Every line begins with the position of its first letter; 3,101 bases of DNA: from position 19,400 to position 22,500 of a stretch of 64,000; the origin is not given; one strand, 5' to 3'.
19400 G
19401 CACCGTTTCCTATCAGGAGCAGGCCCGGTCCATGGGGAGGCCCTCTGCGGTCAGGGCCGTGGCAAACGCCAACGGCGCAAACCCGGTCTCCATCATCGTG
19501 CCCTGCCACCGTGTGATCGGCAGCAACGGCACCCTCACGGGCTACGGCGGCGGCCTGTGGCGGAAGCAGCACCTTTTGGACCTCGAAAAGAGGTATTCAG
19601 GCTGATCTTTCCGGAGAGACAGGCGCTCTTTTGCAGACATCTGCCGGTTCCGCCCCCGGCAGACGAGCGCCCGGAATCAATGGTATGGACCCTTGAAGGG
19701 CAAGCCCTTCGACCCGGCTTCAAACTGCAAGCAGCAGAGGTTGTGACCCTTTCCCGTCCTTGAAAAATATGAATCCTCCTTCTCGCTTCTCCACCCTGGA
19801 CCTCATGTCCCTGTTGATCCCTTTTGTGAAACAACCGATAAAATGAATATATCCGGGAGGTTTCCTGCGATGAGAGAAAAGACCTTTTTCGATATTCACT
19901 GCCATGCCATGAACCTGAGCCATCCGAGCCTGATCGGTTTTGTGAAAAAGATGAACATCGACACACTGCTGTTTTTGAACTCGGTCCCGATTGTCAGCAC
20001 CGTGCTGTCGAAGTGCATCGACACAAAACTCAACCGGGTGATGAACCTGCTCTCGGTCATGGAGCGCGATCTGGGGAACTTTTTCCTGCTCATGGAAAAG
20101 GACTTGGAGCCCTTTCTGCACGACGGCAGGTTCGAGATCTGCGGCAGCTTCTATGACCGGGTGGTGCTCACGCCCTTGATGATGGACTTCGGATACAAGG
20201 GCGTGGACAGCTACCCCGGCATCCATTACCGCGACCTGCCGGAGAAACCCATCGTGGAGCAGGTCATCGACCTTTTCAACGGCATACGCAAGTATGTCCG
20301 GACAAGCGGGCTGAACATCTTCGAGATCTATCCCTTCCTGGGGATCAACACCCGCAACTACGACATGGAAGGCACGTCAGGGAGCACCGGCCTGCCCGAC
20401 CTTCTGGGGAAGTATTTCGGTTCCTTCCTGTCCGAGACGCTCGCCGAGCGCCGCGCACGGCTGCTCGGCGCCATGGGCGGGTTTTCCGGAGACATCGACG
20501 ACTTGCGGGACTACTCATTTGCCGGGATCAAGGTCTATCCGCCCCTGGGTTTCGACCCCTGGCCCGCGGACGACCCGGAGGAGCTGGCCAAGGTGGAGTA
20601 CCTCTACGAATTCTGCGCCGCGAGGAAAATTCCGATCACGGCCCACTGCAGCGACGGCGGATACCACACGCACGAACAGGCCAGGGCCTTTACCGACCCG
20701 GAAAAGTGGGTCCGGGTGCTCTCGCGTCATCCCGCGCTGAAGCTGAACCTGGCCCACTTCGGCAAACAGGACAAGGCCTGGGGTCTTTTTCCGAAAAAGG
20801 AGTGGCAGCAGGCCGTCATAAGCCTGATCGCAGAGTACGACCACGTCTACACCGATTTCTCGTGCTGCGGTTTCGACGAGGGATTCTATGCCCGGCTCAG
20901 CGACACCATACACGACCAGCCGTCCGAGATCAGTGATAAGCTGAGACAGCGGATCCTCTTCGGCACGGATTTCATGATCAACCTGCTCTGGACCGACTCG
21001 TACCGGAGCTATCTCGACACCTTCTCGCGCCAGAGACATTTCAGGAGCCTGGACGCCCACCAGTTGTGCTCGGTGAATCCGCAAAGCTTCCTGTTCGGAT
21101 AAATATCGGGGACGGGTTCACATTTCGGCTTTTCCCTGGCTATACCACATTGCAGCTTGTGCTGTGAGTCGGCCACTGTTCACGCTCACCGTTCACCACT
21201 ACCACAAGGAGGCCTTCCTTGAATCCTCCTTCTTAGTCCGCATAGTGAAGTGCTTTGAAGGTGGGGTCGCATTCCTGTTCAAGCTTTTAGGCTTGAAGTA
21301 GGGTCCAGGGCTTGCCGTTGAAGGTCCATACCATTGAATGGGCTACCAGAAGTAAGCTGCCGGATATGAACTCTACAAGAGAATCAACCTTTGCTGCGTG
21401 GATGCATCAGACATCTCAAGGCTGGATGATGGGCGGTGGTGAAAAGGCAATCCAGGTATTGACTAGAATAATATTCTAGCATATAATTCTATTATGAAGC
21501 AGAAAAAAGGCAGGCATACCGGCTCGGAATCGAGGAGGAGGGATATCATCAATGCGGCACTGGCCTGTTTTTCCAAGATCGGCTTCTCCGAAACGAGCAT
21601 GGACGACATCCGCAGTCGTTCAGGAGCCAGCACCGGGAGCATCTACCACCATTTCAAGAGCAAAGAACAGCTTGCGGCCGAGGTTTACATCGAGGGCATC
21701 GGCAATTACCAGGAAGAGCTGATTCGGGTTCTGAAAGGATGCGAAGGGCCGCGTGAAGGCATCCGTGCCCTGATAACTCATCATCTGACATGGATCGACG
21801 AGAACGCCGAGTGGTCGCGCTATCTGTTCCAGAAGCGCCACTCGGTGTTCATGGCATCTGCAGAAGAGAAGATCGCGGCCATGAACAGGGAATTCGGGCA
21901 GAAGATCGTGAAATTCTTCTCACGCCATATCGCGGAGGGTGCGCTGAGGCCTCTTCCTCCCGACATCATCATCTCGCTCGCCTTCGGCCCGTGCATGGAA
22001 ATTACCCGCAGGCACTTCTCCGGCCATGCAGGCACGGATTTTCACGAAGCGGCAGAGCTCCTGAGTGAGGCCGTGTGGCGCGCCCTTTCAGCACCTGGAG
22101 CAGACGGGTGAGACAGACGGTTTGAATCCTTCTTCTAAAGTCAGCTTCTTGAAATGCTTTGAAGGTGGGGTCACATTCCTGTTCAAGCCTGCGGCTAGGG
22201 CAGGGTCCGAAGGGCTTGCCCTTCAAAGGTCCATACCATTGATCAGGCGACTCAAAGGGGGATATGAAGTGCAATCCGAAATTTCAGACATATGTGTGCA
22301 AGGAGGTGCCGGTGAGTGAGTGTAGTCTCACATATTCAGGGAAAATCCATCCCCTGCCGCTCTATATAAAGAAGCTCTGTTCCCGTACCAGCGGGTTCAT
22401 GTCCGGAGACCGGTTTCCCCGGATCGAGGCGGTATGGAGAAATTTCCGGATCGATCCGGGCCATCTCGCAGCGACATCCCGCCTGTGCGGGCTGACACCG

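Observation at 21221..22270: A tetR regulator gene bracketed by two direct copies of a ~150-bp element, each immediately upstream of a gene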

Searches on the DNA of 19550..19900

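Call 81: search_rna_families(source=window, start=19550, end=19900, threshold=evalue, max_evalue=5)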
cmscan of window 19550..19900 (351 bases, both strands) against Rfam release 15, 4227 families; matches with E-value up to 5: 1.
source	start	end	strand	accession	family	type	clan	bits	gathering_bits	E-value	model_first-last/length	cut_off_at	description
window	19717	19843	+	RF02115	FAM13A-AS1_2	Gene; lncRNA;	-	14.6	38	0.92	1-110/110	no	FAM13A antisense RNA 1 conserved region 2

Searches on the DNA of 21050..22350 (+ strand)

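Call 7: search_rna_families(source=window, start=21050, end=22350, threshold=evalue, max_evalue=10, show_alignments=3)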
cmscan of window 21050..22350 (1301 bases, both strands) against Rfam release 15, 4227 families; matches with E-value up to 10: 4.
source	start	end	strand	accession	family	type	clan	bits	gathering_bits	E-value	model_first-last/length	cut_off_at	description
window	21580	21629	+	RF03281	mir-596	Gene; miRNA;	-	20.9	80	2.2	1-73/73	no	mir-596 microRNA precursor family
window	21800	21852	+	RF03883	mir-9256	Gene; miRNA;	-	20.5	80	0.44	1-67/67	no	mir-9256 microRNA precursor family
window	21800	21852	-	RF03883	mir-9256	Gene; miRNA;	-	16.1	80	6.9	1-67/67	no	mir-9256 microRNA precursor family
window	21616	21689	+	RF02808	PyrR210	Gene; snRNA; snoRNA; HACA-box;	-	15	59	6.5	1-59/59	no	Pyrobaculum sRNA 210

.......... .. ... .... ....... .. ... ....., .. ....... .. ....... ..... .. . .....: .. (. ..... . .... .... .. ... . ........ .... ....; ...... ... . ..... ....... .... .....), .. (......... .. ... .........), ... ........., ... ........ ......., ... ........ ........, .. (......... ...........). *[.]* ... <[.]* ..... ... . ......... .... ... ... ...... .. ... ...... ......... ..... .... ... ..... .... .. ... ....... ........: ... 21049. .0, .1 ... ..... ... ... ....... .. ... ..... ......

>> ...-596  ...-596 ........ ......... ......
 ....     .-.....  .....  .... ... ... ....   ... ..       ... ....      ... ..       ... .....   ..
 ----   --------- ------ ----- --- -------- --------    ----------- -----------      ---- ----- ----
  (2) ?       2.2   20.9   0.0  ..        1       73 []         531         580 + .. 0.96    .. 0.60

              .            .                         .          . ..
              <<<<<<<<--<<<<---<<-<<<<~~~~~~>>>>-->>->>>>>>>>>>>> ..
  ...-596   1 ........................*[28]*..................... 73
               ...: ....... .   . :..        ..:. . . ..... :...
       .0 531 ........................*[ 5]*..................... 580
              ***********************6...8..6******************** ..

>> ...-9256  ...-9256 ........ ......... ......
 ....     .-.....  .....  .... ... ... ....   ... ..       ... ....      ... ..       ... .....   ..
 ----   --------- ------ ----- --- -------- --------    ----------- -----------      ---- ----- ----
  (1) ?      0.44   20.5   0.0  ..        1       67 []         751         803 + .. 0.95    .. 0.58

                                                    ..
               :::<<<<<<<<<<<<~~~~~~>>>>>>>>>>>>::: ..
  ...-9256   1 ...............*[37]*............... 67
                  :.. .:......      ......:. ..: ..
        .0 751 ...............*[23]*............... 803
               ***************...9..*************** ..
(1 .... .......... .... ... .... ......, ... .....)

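Call 54: search_dna_similar(query=window:21090-21385:+, collection=plasmids, mode=distant, max_evalue=1, max_rows=10)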
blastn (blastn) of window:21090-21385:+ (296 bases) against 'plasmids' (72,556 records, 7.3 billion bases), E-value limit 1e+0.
Records with a match: 3; places in all: 3; records where one place covers at least 80% of the query: 0.
Best place of each record, by identity: 90-95% 3.
By first word of the organism name: Mycobacterium 3.
By predicted mobility (MOB-suite, as given by PLSDB): non-mobilizable 3.
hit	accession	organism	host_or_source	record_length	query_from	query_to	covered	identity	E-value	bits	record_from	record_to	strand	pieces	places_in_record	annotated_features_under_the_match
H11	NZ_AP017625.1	Mycobacterium ulcerans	Homo sapiens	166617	77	106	10%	90.6%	3e-1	43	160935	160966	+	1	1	IS3 family transposase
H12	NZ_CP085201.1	Mycobacterium ulcerans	Homo sapiens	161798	77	106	10%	90.6%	3e-1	43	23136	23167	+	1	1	none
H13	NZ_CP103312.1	Mycobacterium ulcerans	-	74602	77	106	10%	90.6%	3e-1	43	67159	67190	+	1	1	none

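Call 75: search_dna_similar(query=window:21103-21146:+, collection=plasmids, mode=distant, max_evalue=10, max_rows=15)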
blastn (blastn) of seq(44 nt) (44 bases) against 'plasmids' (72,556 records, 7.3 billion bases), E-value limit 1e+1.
Records with a match: 11; places in all: 11; records where one place covers at least 80% of the query: 0.
Best place of each record, by identity: 95-99% 6; 90-95% 3; 80-90% 2.
By first word of the organism name: Phaeobacter 3; Erwinia 2; Rhizobium 1; Natrinema 1; Paraburkholderia 1; Bacillus 1; Escherichia 1; Leisingera 1.
By predicted mobility (MOB-suite, as given by PLSDB): non-mobilizable 5; mobilizable 3; conjugative 3.
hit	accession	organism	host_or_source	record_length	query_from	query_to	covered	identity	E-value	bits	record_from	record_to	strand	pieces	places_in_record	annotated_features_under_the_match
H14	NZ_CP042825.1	Rhizobium sp. WL3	Wheat,phyllosphere swab,leaves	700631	10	36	61%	89.3%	8e+0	35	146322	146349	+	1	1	zinc-binding dehydrogenase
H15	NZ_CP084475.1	Natrinema sp. DC36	cell culture,sediment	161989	4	30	61%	88.9%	2e+0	37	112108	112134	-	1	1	none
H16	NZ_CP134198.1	Paraburkholderia sp. FT54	single cell,Rhizosphere soil of Tomato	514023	13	36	55%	91.7%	2e+0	36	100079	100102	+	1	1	none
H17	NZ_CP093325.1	Bacillus sp. N5-665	whole organism,peat soil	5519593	20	42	52%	91.3%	8e+0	34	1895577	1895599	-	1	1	none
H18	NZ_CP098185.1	Escherichia coli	Canis lupus familiaris,Rectal swab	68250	14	36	52%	91.3%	8e+0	34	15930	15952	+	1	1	none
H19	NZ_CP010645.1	Phaeobacter piscinae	cell culture,fish aquaculture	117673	3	23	48%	95.2%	8e+0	35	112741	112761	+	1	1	none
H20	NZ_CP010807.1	Phaeobacter piscinae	cell culture,cleaning system aquaculture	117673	3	23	48%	95.2%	8e+0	35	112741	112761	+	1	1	none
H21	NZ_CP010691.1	Phaeobacter piscinae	cell culture,fish aquaculture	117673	3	23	48%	95.2%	8e+0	35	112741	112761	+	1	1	none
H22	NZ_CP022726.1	Erwinia persicina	Allium cepa L.,single cell,rotten onion ...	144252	20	40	48%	95.2%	8e+0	35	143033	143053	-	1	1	mobF: MobF family relaxase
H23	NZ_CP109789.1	Leisingera thetidis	-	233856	3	23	48%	95.2%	8e+0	35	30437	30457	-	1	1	none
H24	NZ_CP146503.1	Erwinia persicina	Cell culture,Leaf wash from mixed-leaf ...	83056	20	40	48%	95.2%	8e+0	35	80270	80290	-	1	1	mobF: MobF family relaxase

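Call 76: get_annotated_region(hit=H19, flank=3500)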
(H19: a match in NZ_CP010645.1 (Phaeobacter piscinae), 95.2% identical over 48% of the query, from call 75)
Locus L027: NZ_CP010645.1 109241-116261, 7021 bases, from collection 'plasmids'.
description: Phaeobacter piscinae strain P36 plasmid pP36_b, complete sequence
organism: Phaeobacter piscinae (NCBI taxid 1580596)
taxonomy: Bacteria; Pseudomonadota; Alphaproteobacteria; Rhodobacterales; Roseobacteraceae; Phaeobacter; Phaeobacter piscinae
host: -; source: cell culture,fish aquaculture; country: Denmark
typing (MOB-suite, as given by PLSDB): mobilizable; replicon rep_cluster_231; relaxase MOBP,MOBP
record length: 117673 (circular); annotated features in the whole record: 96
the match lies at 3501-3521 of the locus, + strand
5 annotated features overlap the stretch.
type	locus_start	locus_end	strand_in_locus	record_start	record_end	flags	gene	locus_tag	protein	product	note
CDS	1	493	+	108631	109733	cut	-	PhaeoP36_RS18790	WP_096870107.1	IS3 family transposase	-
CDS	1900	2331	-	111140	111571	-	-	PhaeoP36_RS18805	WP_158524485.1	nuclear transport factor 2 family protein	-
CDS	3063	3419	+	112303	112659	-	-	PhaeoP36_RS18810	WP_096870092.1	transposase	GO:0006313 - DNA transposition [Evidence IEA]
CDS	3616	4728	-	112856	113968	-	-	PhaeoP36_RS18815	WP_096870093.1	IS110 family transposase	-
CDS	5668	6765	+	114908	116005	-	-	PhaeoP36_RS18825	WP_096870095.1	IS110 family transposase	-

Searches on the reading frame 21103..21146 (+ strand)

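Call 78: search_protein_families(library=pfam, proteins=[L027:3063-3419:+], max_evalue=0.01)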
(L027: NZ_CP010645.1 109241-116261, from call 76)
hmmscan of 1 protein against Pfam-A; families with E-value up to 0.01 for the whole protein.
L027:3063-3419:+ (118 aa): 2 families
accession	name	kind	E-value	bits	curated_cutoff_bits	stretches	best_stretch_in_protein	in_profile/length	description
PF01527.26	HTH_Tnp_1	-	2.7e-08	34.4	24.1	1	1-52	1-52/75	Transposase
PF13518.12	HTH_28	-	1.7e-06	28.4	25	1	11-50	1-39/52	Helix-turn-helix domain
